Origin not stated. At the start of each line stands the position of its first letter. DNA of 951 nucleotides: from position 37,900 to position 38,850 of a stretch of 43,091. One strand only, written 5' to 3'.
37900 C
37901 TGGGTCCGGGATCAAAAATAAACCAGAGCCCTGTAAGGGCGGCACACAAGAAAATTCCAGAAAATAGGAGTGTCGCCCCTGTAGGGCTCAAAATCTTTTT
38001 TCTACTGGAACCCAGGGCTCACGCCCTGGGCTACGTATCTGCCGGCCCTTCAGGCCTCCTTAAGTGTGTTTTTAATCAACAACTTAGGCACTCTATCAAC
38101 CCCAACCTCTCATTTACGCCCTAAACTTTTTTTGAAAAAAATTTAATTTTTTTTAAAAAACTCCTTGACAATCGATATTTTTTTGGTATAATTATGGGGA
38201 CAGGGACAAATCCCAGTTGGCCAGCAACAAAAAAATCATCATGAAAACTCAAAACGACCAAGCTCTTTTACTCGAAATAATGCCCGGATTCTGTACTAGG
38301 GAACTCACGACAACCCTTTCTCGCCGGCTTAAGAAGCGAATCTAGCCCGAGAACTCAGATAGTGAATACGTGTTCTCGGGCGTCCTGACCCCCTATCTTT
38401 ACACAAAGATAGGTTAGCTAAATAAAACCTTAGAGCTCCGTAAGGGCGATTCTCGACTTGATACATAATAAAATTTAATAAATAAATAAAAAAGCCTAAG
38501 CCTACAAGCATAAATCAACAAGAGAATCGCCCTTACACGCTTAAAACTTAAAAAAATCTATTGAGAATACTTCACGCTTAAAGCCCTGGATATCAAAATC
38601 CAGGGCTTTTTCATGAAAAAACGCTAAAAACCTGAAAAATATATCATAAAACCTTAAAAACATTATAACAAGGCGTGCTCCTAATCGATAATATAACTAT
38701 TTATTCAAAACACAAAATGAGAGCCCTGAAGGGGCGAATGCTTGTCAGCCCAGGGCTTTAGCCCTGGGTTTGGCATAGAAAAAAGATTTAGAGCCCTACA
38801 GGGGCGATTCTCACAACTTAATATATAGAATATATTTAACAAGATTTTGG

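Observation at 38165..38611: Orphan ~410-nt transcription unit between two MITEs, with a consensus promoter, strong terminator, no convincing ORF and an embedded MITE-core inverted repeat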

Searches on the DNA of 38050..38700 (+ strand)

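Call 4: search_rna_families(source=window, start=38050, end=38700, threshold=evalue, max_evalue=10, show_alignments=3)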
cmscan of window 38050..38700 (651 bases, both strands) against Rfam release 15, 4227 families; matches with E-value up to 10: 13.
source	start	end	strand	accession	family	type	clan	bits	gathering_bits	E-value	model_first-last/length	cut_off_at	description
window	38430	38611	+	RF04184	BTnc060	Gene; sRNA;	-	28.1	228.9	0.026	1-213/213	no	Bacteroides sRNA BTnc060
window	38425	38549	-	RF04205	MIR2606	Gene; miRNA;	-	24.5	139.7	0.32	1-165/165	no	MIR2606 microRNA precursor family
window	38500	38612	-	RF01948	KCNQ1OT1_3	Gene; lncRNA;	-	19.9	60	1.9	1-116/116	no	KCNQ1 overlapping transcript 1 conserved region 3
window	38434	38541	+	RF04205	MIR2606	Gene; miRNA;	-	19.9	139.7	3.1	23-143/165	no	MIR2606 microRNA precursor family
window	38550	38643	-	RF01770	rimP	Cis-reg; leader;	-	18.9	47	1.9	1-102/102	no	Gammaprotebacteria rimP leader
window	38581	38608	+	RF04266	mir-9412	Gene; miRNA;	-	18.3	70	1.2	20-47/64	no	mir-9412 microRNA precursor family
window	38578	38612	+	RF04001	mir-7918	Gene; miRNA;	-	17.4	80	0.95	1-58/58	no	mir-7918 microRNA precursor family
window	38440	38536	-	RF04303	MIR162_2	Gene; miRNA;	CL00150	16.3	103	1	18-118/135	no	MIR162_2 microRNA precursor family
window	38562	38614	+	RF02399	NsiR1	Gene; sRNA;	-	15.6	39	2.4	1-60/60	no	Nitrogen stress-induced RNA 1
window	38511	38580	-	RF00153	SNORD62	Gene; snRNA; snoRNA; CD-box;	CL00068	15.2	39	7.8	1-86/86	no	Small nucleolar RNA SNORD62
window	38050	38157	-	RF02376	antisense_SR1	Gene; sRNA;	-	14.2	45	2.9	1-134/210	3'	SR1 sRNA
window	38050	38160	-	RF02610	BSR0709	Gene; sRNA;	-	10.9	382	1.7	1-112/318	3'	Brucella sRNA 0709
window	38145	38246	+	RF02777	OppA_thermometer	Cis-reg; thermoregulator;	-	8.8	290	8.1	1-304/304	no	OppA 5' UTR thermometer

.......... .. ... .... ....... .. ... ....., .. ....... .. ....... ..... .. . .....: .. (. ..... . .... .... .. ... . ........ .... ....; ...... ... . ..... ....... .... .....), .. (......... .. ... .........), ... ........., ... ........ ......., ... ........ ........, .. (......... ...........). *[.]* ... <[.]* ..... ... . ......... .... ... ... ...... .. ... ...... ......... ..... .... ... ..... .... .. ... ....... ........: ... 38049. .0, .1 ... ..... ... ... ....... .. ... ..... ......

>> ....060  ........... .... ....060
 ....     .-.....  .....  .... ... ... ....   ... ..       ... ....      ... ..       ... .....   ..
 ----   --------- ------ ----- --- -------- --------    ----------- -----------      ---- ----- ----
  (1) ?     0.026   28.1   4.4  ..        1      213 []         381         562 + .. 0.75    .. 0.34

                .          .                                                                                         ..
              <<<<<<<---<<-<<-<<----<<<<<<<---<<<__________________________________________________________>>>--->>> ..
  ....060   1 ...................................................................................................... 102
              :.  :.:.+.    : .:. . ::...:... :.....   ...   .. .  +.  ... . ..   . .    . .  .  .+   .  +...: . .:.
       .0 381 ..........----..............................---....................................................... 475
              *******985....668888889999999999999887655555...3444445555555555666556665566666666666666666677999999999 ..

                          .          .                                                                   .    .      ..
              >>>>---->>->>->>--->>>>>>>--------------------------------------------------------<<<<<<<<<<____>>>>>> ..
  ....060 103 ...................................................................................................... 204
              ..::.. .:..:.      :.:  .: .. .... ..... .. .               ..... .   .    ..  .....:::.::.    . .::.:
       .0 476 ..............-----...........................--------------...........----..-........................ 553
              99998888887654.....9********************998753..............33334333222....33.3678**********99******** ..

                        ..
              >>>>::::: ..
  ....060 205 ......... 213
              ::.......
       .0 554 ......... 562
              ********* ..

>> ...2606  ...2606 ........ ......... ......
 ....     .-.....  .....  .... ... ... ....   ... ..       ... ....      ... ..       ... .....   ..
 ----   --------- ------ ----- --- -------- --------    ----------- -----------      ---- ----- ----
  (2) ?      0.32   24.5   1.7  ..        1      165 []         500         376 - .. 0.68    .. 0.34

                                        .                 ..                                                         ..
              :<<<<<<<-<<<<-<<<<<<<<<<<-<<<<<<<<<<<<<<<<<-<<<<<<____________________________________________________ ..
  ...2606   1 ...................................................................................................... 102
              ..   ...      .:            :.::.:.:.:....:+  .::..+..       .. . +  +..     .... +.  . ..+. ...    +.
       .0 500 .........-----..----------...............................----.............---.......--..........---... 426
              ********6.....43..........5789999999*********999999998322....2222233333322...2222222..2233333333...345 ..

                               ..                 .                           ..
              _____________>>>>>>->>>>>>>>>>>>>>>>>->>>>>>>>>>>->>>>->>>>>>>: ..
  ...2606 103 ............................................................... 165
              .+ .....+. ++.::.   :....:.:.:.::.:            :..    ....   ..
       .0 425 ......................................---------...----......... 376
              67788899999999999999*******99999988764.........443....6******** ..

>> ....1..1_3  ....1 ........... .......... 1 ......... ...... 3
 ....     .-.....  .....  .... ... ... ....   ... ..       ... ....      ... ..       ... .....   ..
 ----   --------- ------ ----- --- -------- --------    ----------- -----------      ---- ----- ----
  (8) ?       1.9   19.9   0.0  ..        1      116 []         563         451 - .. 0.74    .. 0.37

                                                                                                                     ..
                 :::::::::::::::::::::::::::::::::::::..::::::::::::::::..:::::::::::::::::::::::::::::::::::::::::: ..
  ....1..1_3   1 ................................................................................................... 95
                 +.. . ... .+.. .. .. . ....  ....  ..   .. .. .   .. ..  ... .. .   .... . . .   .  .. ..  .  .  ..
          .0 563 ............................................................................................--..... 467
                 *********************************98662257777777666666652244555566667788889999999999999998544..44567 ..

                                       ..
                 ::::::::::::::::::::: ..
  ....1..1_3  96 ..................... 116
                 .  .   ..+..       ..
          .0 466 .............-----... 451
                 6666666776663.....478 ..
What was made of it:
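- On Known RNA families (Rfam 15: tmRNA, RNase P, 6S, SRP, riboswitches, named sRNAs): The best hit at E<=10 is BTnc060 with 28 bits against a threshold of 229 (call 4).
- Checked: Rfam at E<=10 gives only far-below-threshold noise (call 4).
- There are no Rfam hits to these families even at E<=10 (call 4).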

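Call 39: search_dna_similar(query=window:38100-38660:+, collection=phages, mode=distant, max_evalue=0.01)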
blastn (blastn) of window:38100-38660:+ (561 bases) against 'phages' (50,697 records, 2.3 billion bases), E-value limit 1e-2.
No match.

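Call 40: search_dna_similar(query=window:38100-38660:+, collection=plasmids, mode=distant, max_evalue=0.01)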
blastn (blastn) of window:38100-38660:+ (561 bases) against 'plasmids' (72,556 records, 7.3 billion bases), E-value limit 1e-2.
No match.
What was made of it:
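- Tried and rejected: Phage and plasmid BLAST: no match (calls 39, 40).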

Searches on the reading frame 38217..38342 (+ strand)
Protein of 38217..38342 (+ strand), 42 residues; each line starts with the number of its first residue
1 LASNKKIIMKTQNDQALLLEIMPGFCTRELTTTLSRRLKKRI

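Call 20: list_cluster_members(proteins=[window:38217-38342:+, window:38241-38342:+, window:38332-38511:-, window:38124-38261:-, window:38544-38663:-, window:38417-38521:-])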
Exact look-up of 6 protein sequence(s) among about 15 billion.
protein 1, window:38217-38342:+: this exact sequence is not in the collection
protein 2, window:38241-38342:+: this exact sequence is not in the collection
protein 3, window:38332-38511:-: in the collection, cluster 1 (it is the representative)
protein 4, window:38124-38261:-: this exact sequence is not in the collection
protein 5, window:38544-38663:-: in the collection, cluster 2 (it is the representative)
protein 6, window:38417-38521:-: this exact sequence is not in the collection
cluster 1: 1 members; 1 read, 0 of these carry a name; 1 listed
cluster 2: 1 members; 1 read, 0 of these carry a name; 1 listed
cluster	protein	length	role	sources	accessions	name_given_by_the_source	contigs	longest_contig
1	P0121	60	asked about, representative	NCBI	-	-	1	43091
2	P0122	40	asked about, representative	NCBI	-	-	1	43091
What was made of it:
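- The collection holds only the minus-strand ORFs of this region (60 aa and 40 aa), not the plus-strand ORF, which I take to mean it was never called as a gene (call 20).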

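Call 32: search_protein_representatives(protein=window:38217-38342:+)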
Query: 42 residues. Proteins with E-value up to 0.001 (for the whole library): 0; up to 1e-10: 0; up to 1e-30: 0. The best 0 are listed.

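Call 35: find_homologous_proteins(query=P0121, max_evalue=10)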
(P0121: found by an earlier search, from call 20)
Query P0121 (60 aa): 1 proteins with E <= 10 among 1 candidates.
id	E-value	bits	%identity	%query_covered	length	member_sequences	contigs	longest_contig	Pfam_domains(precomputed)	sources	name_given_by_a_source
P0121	1.1e-32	128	100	100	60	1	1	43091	-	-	-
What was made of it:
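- There are no homologues of anything in the unit (calls 32, 35, 39, 40).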

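Call 45: search_protein_families(library=pfam, proteins=[window:38241-38342:+, window:38217-38342:+], max_evalue=1)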
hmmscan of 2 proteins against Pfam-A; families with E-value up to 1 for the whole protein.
seq(34 aa): 0 families

seq(42 aa): 0 families

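Call 46: search_protein_families(library=ncbifam, proteins=[window:38241-38342:+, window:38217-38342:+], max_evalue=1)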
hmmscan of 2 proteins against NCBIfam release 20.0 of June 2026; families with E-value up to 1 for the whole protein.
seq(34 aa): 0 families

seq(42 aa): 0 families
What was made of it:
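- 38241..38345 (+): 34-codon ORF (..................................), a candidate small basic protein. No homologues (call 32) and no Pfam or NCBIfam match (calls 45, 46).
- On Small-protein gene: There are 0 hits in 1.84 billion representative proteins (call 32), none in Pfam or NCBIfam (calls 45, 46), and the ORF is not in the protein collection (call 20).
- phmmer found no homologue in 1.84 billion representative proteins (call 32), and there is no family match (calls 45, 46).
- Tried and rejected: Peptide: phmmer, Pfam and NCBIfam gave nothing (calls 32, 45, 46).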

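Call 58: predict_structure(protein=window:38241-38342:+)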
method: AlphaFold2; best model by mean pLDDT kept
length: 34 residues; sequences in the alignment: 1
mean_pLDDT: 79.7   pTM: 0.38
mean pLDDT of the five models: 79.7, 68.1, 68.0, 64.3, 64.2
residues with pLDDT >= 90: 9; 70-90: 19; 50-70: 5; < 50: 1
segments of 3 or more residues with pLDDT < 50: none
pLDDT, mean of each block of 10 residues (from residue 1): 67 80 91 86
secondary structure, 60 per line:
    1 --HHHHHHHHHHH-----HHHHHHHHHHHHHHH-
elements in order: H3-13 H19-33
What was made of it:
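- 38241..38345 (+): AlphaFold2 on the single sequence gives helix-loop-helix, best-model pLDDT 79.7 (call 58).
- AlphaFold2 gives a helix-loop-helix with best-model pLDDT 79.7 (call 58).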
